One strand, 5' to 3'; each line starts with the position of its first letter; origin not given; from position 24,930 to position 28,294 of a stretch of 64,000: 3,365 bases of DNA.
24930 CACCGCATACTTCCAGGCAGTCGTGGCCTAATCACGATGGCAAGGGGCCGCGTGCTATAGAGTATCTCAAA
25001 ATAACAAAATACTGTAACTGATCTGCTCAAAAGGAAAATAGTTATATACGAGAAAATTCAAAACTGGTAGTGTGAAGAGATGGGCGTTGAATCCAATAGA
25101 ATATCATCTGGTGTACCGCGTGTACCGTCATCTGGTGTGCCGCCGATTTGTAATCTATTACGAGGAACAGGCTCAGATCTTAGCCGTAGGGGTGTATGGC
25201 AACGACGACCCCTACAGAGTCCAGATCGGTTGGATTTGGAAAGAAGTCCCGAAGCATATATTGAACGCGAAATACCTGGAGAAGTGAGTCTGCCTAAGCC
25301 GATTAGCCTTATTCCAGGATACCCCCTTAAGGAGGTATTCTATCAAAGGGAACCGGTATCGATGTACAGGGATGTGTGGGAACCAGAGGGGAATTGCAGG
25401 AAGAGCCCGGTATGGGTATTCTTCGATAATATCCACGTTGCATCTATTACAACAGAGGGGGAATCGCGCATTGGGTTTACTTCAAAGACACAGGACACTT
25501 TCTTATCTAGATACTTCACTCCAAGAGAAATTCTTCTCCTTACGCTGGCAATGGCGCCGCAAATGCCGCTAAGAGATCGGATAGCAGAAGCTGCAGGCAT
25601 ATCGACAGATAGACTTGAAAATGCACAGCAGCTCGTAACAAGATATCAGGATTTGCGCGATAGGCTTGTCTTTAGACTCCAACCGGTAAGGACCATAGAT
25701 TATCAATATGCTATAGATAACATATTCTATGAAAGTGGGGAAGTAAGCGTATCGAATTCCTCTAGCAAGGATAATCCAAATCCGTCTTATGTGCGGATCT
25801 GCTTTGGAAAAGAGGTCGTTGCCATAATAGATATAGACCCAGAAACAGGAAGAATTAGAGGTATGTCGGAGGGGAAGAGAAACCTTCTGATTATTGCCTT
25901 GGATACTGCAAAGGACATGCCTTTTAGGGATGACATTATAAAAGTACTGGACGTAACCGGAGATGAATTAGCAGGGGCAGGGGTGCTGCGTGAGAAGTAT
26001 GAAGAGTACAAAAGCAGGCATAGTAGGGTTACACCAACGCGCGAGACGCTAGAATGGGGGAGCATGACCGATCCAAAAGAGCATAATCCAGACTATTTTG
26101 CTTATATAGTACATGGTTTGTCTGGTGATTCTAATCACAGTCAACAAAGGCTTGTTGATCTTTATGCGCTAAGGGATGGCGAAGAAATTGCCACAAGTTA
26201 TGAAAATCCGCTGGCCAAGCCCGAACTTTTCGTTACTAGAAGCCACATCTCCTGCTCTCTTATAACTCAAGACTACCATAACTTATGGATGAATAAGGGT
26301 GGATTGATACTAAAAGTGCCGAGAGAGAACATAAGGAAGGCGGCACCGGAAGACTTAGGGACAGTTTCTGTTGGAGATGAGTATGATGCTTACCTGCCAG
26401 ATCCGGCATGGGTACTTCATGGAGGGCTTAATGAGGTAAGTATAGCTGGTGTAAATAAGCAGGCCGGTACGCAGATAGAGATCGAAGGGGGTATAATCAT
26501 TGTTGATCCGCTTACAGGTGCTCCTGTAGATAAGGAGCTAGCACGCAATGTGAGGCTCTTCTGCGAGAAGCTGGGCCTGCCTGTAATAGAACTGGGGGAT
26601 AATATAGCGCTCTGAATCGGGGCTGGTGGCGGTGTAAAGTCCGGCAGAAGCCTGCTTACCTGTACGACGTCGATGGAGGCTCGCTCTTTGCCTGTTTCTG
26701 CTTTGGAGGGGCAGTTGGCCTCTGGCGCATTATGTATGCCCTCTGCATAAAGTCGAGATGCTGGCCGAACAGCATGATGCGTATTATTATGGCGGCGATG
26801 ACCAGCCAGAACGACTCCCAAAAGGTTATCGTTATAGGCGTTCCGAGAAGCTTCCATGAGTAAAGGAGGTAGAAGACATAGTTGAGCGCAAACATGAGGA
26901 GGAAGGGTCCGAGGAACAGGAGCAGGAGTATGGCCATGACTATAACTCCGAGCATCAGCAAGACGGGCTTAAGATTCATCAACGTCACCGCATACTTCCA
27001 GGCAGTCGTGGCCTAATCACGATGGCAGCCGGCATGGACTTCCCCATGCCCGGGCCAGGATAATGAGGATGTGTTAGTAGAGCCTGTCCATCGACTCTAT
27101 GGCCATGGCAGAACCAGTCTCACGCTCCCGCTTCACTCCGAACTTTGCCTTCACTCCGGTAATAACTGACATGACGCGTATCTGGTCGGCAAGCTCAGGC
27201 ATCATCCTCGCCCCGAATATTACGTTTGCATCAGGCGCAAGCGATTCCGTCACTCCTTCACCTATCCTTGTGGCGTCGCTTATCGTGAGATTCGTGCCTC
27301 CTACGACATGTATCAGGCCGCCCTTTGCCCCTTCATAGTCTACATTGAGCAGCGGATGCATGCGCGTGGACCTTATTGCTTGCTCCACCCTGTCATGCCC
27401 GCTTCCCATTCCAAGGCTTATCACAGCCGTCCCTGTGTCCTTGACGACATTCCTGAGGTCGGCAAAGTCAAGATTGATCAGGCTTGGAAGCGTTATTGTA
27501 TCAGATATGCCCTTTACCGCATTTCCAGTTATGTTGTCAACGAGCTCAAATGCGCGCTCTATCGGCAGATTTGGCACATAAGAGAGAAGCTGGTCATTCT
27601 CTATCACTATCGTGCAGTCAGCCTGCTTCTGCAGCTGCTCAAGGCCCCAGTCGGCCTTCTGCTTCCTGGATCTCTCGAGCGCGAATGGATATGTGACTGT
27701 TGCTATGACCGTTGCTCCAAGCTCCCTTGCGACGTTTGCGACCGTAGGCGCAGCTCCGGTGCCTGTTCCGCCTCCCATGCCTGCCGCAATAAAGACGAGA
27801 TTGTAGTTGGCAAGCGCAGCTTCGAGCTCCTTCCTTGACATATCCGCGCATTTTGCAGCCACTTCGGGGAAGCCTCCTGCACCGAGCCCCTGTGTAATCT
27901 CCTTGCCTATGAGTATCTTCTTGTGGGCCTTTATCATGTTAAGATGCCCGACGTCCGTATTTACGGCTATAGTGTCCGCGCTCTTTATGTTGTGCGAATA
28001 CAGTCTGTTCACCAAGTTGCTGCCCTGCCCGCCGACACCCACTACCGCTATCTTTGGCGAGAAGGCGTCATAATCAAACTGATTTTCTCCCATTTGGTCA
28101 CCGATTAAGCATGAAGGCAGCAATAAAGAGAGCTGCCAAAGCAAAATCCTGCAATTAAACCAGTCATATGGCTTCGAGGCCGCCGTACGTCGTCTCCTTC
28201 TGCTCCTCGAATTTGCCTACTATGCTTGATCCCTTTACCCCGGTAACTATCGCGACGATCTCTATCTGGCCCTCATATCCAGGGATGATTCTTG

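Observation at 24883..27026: Perfect 90-bp direct repeats bracket a ~2-kb low-GC insertion carrying an ORFan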

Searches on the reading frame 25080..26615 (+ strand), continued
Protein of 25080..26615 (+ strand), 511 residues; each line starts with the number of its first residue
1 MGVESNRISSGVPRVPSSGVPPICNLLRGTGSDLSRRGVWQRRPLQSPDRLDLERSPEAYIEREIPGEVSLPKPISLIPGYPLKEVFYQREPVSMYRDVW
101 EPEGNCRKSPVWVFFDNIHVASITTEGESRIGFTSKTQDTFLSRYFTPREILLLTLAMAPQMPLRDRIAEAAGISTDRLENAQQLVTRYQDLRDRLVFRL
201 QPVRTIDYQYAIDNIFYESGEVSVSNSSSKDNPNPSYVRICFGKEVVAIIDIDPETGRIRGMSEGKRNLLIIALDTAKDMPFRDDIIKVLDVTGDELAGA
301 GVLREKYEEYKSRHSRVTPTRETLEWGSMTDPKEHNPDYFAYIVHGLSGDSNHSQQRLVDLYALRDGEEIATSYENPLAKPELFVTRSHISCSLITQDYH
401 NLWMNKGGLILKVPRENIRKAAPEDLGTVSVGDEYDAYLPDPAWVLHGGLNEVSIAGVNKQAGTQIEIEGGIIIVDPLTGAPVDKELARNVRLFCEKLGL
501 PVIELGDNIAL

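Call 82: search_protein_families(library=padloc, proteins=[window:25080-26615:+, P0006, P0007, P0009, P0017, P0032], max_evalue=0.1)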
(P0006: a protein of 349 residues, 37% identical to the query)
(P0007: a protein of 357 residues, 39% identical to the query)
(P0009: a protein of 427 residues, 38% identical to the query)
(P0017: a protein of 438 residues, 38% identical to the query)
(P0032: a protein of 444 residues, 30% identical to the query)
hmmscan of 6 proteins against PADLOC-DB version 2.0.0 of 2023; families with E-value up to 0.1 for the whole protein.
window:25080-26615:+ (511 aa): 0 families

P0006 (349 aa): 0 families

P0007 (357 aa): 0 families

P0009 (427 aa): 0 families

P0017 (438 aa): 0 families

P0032 (444 aa): 0 families

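Call 83: find_encoding_contigs(protein=P0007, flank=5000, max_places=3)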
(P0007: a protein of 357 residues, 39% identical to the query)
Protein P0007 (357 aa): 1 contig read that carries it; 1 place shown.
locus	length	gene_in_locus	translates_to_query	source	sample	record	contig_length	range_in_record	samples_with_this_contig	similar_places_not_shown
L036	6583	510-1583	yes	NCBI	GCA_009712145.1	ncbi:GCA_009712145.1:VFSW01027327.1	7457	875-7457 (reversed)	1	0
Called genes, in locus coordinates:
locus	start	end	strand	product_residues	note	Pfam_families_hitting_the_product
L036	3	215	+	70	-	?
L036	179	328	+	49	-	-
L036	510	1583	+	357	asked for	-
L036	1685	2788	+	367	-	-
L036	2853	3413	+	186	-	-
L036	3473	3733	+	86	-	-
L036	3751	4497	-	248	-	-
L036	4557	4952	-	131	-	-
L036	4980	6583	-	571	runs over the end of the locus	PF03109:ABC1, PF27536:UbiB_helical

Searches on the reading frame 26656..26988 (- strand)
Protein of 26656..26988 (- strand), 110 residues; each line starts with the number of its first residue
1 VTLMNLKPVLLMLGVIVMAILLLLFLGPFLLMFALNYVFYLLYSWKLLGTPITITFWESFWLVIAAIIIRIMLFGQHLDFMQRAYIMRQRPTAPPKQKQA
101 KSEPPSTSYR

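Call 5: search_protein_families(library=pfam, proteins=[window:26656-26988:-], max_evalue=0.1)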
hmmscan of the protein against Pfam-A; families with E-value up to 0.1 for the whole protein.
window:26656-26988:- (110 aa): 0 families

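Call 6: search_protein_families(library=phrogs, proteins=[window:26656-26988:-], max_evalue=0.1)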
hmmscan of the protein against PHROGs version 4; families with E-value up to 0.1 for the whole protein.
window:26656-26988:- (110 aa): 2 families
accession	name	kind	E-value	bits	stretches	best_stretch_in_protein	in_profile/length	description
phrog_944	-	moron, auxiliary metabolic gene and host takeover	0.0024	18.6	1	8-97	121-204/235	membrane protein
phrog_1367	-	unknown function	0.046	14.5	1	61-78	3-20/48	-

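Call 10: list_cluster_members(proteins=[P0001, window:26656-26988:-, window:24574-24858:+, window:27074-28144:-])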
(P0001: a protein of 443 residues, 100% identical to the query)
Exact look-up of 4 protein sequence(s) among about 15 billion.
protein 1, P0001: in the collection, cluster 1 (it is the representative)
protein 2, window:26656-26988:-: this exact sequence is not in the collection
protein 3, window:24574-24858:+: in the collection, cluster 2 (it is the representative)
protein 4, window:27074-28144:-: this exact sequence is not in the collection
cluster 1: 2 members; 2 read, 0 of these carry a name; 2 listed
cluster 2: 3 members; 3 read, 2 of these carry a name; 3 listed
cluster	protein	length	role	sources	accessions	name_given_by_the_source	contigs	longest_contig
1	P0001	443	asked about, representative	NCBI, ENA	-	-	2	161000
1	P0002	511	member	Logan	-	-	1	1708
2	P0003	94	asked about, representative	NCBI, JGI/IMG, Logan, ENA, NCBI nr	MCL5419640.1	MAG: hypothetical protein M1354_02050 [Candidatus Marsarchaeota archaeon] | hypothetical protein | hypothetical protein [Candidatus Marsarchaeota archaeon]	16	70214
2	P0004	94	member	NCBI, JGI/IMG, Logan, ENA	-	hypothetical protein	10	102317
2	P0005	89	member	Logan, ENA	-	-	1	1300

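Call 23: search_protein_families(library=ncbifam, proteins=[window:26656-26979:-], max_evalue=1)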
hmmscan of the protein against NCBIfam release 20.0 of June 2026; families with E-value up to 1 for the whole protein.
window:26656-26979:- (107 aa): 1 family
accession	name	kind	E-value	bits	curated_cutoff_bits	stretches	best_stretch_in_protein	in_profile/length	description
NF011625.2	PRK15051.1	equivalog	0.59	10.3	92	1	7-66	44-106/111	4-amino-4-deoxy-L-arabinose-phosphoundecaprenol flippase subunit ArnE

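Call 82: search_protein_families(library=padloc, proteins=[window:26656-26979:-], max_evalue=0.1)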
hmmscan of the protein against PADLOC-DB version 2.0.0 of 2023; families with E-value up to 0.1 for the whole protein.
window:26656-26979:- (107 aa): 0 families

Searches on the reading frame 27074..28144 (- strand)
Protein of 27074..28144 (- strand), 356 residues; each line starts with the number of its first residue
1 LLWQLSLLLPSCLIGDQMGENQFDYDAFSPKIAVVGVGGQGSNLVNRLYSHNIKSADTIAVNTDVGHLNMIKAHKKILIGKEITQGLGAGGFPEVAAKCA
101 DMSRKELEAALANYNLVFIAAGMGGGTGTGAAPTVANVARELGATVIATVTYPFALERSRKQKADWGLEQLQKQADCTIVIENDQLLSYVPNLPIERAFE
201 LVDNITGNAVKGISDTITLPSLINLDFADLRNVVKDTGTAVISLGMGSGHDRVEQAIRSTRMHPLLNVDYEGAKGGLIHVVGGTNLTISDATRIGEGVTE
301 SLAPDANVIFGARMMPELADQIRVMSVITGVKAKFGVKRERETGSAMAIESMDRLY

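Call 5: search_protein_families(library=pfam, proteins=[window:27074-28144:-], max_evalue=0.1)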
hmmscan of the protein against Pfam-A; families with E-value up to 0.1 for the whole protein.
window:27074-28144:- (356 aa): 4 families
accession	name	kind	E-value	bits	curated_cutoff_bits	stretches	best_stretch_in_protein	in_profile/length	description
PF00091.31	Tubulin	-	4.1e-42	145.1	33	1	31-189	1-188/190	Tubulin/FtsZ family, GTPase domain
PF12327.13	FtsZ_C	-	1.8e-26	92.7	27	1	238-332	1-95/95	FtsZ family, C-terminal domain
PF13460.12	NAD_binding_10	-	0.0031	17.8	27.2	1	103-172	50-118/184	NAD(P)H-binding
PF13809.12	Tubulin_2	-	0.0083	15.8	27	0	116-143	163-190/356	Tubulin like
